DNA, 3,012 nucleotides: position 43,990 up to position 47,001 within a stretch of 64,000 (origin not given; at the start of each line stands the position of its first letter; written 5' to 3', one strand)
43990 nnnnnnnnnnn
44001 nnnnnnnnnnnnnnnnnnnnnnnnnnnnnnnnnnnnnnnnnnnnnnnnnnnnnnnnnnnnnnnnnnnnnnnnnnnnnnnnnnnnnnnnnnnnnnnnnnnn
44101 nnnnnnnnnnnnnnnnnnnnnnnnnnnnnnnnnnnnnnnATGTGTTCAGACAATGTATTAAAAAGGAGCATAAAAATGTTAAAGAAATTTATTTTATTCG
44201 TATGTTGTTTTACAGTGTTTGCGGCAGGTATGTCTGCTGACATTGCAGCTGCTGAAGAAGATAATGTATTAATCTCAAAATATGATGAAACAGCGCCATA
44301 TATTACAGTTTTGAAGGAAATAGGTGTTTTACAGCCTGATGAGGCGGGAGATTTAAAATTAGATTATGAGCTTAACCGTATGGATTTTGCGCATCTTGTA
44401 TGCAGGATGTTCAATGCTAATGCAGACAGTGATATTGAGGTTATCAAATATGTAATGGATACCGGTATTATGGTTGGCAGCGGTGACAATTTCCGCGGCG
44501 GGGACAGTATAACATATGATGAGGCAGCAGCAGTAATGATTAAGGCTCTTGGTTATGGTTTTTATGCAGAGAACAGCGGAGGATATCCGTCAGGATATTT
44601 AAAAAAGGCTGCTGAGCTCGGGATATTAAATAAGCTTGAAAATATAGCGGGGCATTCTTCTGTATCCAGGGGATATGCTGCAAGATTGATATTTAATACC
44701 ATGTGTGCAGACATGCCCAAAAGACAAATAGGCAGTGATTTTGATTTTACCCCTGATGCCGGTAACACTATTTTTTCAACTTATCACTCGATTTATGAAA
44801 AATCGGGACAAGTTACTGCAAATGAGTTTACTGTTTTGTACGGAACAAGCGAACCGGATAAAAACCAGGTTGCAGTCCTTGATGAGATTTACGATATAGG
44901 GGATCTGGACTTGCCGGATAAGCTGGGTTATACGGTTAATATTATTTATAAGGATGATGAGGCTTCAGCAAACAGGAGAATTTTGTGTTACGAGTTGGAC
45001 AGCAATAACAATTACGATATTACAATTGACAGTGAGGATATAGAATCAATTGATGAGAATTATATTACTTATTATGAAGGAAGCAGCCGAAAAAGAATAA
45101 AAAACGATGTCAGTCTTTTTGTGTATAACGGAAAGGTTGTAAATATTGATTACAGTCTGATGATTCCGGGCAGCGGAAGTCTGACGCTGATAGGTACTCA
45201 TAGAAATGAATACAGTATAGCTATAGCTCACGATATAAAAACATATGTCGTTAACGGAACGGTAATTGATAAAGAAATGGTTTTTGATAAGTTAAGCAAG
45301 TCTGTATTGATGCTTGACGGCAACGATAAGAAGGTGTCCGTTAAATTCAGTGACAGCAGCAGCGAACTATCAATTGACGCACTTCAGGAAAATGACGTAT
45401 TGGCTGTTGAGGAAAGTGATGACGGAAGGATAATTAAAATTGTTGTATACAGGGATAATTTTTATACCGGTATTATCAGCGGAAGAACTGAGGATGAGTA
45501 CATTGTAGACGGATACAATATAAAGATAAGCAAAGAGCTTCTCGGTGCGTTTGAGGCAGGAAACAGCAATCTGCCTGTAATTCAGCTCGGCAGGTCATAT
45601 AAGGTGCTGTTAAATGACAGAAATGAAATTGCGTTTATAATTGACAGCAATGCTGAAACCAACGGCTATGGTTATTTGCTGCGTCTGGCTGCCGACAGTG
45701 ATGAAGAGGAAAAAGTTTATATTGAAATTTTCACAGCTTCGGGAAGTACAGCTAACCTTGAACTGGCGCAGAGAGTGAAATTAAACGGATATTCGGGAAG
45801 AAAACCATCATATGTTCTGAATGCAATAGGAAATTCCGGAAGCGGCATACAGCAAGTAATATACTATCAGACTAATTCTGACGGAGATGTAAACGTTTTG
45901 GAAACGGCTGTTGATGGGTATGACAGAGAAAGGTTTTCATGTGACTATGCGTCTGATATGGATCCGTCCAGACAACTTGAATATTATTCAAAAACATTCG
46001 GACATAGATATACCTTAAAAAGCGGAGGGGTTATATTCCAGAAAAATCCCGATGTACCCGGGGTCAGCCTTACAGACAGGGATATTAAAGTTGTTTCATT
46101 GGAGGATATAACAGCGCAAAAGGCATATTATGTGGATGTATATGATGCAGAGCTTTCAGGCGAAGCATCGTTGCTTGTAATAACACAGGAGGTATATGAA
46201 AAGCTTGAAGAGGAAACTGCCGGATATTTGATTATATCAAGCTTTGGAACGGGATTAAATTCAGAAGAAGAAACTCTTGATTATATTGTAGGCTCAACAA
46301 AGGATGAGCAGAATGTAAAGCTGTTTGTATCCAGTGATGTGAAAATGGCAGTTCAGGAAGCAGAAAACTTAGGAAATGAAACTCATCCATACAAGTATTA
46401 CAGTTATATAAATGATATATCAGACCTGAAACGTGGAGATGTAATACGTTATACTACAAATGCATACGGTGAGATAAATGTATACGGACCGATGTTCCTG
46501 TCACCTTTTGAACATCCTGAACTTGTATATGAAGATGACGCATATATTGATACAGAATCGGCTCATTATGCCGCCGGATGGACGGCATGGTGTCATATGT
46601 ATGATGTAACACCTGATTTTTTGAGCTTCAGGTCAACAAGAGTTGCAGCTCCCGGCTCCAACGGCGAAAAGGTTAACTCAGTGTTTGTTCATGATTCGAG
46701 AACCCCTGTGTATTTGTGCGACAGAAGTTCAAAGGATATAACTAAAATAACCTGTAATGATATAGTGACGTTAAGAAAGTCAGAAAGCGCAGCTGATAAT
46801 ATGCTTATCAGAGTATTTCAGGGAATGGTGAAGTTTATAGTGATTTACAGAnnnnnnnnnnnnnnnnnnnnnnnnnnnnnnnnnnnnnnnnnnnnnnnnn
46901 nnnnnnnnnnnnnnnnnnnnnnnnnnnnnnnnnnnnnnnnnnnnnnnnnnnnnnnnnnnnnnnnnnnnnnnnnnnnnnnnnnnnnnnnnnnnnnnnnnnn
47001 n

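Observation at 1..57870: Three back-to-back Gram-positive PUL-like loci built around SLH-tethered lyase-like giants, with no assignable substrate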

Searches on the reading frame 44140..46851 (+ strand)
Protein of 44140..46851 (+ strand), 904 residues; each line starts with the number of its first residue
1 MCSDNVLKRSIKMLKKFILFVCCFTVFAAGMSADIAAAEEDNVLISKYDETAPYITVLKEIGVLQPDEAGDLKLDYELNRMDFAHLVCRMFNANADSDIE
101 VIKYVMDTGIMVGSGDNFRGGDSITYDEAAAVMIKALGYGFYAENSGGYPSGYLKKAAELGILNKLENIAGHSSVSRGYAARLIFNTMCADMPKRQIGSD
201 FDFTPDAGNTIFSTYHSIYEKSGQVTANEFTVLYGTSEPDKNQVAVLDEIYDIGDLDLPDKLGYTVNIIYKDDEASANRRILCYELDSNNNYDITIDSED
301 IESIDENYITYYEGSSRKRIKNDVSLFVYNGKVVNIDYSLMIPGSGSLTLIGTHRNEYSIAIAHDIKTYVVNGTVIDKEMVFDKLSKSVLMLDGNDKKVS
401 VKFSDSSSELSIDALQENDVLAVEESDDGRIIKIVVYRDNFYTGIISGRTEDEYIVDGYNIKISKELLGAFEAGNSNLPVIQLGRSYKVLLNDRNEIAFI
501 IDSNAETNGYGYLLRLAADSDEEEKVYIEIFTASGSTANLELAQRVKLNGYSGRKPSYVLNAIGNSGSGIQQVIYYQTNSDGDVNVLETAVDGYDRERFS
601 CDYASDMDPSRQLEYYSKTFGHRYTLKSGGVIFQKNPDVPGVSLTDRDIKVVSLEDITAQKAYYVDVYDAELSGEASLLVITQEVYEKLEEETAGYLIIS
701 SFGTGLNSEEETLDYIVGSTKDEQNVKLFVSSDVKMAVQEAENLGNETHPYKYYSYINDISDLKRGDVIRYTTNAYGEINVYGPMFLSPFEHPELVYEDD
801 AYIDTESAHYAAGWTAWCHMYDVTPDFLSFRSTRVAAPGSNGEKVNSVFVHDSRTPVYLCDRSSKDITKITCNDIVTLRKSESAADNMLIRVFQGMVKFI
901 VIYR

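Call 5: search_protein_families(library=pfam, proteins=[window:44140-46851:+], max_evalue=0.01)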
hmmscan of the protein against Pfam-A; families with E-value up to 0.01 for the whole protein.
window:44140-46851:+ (904 aa): 1 family
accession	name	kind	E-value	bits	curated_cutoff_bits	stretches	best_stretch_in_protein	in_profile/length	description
PF00395.25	SLH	-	0.0074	16.7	20.8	0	100-130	13-44/44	S-layer homology domain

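Call 17: search_protein_families(library=ncbifam, proteins=[window:44140-46851:+], max_evalue=1)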
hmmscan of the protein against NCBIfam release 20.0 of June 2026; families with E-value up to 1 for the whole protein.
window:44140-46851:+ (904 aa): 1 family
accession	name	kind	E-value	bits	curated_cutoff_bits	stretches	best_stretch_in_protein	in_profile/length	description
NF041667.1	GvpU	equivalog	0.028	14.7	70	1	354-411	12-69/117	gas vesicle accessory protein GvpU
